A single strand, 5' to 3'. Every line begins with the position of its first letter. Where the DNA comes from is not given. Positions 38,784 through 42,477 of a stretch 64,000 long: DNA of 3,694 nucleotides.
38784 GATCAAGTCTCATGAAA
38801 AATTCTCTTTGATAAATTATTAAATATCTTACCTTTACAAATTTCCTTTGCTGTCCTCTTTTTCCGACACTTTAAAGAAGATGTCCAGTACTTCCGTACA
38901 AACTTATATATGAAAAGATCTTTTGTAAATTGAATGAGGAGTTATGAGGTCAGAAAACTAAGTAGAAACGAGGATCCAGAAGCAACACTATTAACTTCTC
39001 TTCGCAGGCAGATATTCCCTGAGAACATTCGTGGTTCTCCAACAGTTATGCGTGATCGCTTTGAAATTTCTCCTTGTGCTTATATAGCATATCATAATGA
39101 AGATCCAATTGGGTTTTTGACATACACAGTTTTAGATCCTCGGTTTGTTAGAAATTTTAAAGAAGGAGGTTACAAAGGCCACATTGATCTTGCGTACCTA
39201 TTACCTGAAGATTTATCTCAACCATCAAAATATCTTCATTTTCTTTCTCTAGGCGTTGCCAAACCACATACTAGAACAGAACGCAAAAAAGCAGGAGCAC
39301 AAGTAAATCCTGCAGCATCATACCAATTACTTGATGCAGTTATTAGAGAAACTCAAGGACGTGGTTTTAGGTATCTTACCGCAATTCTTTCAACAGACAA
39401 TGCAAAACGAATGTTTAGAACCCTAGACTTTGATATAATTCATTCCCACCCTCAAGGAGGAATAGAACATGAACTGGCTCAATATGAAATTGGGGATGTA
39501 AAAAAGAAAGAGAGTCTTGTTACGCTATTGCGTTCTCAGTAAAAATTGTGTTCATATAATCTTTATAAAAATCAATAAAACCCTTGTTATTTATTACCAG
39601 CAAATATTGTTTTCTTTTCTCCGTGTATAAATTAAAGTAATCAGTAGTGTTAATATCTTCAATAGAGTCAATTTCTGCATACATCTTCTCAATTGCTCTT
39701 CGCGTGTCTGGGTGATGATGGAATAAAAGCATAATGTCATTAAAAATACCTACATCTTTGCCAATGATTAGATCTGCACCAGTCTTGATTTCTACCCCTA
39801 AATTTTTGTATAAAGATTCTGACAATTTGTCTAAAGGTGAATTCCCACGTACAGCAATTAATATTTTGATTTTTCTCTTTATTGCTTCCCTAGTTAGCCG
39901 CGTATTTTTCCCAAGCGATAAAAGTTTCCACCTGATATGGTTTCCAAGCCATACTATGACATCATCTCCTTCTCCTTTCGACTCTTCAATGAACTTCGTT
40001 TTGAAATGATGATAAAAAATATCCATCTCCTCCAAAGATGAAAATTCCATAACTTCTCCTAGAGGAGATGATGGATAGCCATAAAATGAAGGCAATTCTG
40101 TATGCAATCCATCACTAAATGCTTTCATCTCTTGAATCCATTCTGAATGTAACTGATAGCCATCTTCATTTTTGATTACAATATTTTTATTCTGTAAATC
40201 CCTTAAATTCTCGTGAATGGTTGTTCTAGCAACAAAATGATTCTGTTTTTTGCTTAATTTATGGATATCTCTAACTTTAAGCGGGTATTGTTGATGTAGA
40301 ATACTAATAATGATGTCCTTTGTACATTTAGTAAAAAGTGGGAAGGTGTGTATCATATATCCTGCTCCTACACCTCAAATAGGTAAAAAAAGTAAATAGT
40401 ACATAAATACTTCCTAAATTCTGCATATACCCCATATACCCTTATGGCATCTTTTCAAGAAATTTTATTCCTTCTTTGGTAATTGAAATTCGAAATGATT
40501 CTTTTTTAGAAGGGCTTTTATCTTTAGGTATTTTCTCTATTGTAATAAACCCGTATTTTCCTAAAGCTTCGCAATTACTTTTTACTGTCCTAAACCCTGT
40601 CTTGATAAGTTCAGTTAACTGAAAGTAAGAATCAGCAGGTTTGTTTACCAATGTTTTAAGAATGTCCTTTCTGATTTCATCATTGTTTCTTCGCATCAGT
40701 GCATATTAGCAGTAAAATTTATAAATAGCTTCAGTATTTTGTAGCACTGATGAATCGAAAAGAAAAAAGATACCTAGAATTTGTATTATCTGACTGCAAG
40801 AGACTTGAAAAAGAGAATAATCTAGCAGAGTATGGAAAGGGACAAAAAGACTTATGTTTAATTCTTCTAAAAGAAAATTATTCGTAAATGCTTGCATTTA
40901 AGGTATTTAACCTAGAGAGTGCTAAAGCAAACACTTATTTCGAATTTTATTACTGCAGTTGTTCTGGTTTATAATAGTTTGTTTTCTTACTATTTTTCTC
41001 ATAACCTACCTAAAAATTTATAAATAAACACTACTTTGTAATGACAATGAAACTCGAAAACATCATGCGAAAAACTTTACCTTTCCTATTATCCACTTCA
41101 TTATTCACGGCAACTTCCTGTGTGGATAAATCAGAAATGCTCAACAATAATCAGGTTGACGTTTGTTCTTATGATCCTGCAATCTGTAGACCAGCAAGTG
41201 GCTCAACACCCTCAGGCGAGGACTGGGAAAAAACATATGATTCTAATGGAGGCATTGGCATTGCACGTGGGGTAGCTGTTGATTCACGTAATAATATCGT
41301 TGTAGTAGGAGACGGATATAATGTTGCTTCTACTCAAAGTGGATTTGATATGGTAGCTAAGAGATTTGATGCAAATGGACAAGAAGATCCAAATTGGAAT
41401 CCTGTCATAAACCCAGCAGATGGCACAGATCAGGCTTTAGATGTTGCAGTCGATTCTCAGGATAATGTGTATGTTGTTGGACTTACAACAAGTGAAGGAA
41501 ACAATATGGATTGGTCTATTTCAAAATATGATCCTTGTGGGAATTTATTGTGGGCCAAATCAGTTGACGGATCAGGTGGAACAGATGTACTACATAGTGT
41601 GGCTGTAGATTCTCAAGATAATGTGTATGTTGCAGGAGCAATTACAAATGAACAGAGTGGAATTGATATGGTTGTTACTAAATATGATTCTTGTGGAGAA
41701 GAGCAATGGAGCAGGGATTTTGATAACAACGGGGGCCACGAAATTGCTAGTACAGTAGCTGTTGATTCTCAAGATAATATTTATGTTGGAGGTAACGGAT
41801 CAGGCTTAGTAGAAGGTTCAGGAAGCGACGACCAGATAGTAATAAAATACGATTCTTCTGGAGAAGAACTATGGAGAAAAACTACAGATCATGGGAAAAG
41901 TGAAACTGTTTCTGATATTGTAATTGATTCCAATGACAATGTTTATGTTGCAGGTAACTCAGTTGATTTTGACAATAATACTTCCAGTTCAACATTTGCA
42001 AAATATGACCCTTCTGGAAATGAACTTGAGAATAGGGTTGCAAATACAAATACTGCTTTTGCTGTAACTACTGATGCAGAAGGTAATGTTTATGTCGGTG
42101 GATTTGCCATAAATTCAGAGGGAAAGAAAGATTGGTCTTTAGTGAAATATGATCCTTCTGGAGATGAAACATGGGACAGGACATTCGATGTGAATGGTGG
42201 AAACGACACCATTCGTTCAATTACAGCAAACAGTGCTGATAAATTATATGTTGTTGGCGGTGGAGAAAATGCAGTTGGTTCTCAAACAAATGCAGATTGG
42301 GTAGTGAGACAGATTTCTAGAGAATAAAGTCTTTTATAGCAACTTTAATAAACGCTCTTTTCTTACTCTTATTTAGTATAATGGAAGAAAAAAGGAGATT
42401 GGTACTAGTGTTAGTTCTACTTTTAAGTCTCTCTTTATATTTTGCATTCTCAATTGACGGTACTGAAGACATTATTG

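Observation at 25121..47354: Putative ~22-kb tRNA-Ser-integrated genomic island carrying the giant adhesin, subtilase, beta-propeller proteins and regulators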

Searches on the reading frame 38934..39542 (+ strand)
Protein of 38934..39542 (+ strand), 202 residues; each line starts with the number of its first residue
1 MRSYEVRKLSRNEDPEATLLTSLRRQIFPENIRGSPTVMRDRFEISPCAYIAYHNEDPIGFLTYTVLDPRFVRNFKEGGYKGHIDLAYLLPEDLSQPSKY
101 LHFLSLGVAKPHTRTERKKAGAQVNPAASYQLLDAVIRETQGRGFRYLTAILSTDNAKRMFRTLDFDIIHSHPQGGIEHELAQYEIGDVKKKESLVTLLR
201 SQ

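Call 8: search_protein_families(library=pfam, proteins=[window:38934-39542:+], max_evalue=0.001)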
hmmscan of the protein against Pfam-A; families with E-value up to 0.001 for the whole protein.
window:38934-39542:+ (202 aa): 0 families

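Call 15: search_protein_families(library=phrogs, proteins=[window:38934-39542:+], max_evalue=0.1)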
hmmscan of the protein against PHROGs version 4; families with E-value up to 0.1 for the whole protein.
window:38934-39542:+ (202 aa): 0 families

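Call 53: search_protein_families(library=pfam, proteins=[window:38934-39542:+], max_evalue=1)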
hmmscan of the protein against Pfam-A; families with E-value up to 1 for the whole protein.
window:38934-39542:+ (202 aa): 1 family
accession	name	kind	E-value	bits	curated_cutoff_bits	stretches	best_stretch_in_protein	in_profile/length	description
PF00583.31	Acetyltransf_1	-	0.022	15.5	20.7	1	45-91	31-69/116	Acetyltransferase (GNAT) family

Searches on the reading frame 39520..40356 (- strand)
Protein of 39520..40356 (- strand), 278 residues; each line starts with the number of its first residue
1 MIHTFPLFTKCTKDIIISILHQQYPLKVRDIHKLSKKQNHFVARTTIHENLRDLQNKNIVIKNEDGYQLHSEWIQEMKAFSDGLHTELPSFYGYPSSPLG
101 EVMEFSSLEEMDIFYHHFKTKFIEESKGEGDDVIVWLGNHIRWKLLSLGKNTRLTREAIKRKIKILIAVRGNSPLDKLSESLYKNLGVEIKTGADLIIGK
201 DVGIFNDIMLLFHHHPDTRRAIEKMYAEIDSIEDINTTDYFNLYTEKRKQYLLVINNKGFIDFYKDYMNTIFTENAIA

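Call 8: search_protein_families(library=pfam, proteins=[window:39520-40356:-], max_evalue=0.001)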
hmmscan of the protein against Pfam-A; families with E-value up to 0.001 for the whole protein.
window:39520-40356:- (278 aa): 0 families

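Call 12: search_protein_families(library=pfam, proteins=[window:39520-40356:-], max_evalue=1)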
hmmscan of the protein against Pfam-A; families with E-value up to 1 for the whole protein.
window:39520-40356:- (278 aa): 2 families
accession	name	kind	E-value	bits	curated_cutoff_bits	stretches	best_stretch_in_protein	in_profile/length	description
PF03965.22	Penicillinase_R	-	0.0019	19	22.6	1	16-71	8-63/115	Penicillinase repressor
PF25213.1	HVO_A0261_N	-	0.19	12.1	35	1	42-69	36-63/86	HVO_A0261 N-terminal domain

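Call 15: search_protein_families(library=phrogs, proteins=[window:39520-40356:-], max_evalue=0.1)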
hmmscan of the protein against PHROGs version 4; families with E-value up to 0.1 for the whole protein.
window:39520-40356:- (278 aa): 0 families

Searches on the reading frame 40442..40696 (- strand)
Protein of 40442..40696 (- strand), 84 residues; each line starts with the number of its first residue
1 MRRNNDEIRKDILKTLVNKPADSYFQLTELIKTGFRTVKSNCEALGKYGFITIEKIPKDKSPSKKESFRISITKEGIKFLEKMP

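Call 12: search_protein_families(library=pfam, proteins=[window:40442-40696:-], max_evalue=1)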
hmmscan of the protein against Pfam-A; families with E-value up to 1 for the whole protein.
window:40442-40696:- (84 aa): 4 families
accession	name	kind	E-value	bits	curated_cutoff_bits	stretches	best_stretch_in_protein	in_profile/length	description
PF25212.1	HVO_A0114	-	0.0024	18.1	27.6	1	9-62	24-77/84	HVO_A0114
PF10711.15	DUF2513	-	0.017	15.9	29.6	1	2-83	1-81/100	Hypothetical protein (DUF2513)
PF13601.12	HTH_34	-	0.026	15.1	27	1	8-78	1-67/80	Winged helix DNA-binding domain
PF14947.12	HTH_45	-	0.14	12.6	25.5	1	2-83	1-69/77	Winged helix-turn-helix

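Call 15: search_protein_families(library=phrogs, proteins=[window:40442-40696:-], max_evalue=0.1)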
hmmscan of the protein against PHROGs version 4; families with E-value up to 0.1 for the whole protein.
window:40442-40696:- (84 aa): 4 families
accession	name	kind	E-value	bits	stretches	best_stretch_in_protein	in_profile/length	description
phrog_3983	-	unknown function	0.042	14.4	1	7-81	7-83/165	-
phrog_3675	-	unknown function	0.049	14.5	0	4-81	4-88/110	-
phrog_391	-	DNA, RNA and nucleotide metabolism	0.077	13.6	1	23-75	39-93/298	replication initiation O-like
phrog_4617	-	DNA, RNA and nucleotide metabolism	0.082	13.5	1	22-74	38-90/223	replication initiation protein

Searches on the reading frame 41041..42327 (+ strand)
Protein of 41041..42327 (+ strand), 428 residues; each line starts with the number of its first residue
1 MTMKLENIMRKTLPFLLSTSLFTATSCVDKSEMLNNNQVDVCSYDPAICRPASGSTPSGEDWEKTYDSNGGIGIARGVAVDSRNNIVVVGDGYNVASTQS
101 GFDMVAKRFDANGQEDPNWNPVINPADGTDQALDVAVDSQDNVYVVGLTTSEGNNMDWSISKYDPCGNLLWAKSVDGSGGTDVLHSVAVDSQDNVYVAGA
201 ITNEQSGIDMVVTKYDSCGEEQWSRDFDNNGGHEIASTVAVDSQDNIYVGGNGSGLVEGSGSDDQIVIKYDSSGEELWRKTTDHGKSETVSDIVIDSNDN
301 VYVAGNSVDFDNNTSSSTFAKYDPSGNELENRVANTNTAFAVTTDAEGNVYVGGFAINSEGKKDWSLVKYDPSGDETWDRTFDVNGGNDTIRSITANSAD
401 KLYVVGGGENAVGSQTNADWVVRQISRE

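Call 8: search_protein_families(library=pfam, proteins=[window:41041-42327:+], max_evalue=0.001)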
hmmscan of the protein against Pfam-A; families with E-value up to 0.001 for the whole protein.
window:41041-42327:+ (428 aa): 3 families
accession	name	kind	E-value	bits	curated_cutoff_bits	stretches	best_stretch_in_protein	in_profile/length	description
PF06739.17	SBBP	-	2.7e-15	56.5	20.5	0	286-307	11-32/38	Beta-propeller repeat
PF07494.17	Reg_prop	-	2e-05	24.7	20.4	0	287-306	4-23/24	Two component regulator propeller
PF25293.1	Beta-prop_EMC1_N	-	2.2e-05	24.7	34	0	265-308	130-173/219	EMC1 N-terminal beta-propeller domain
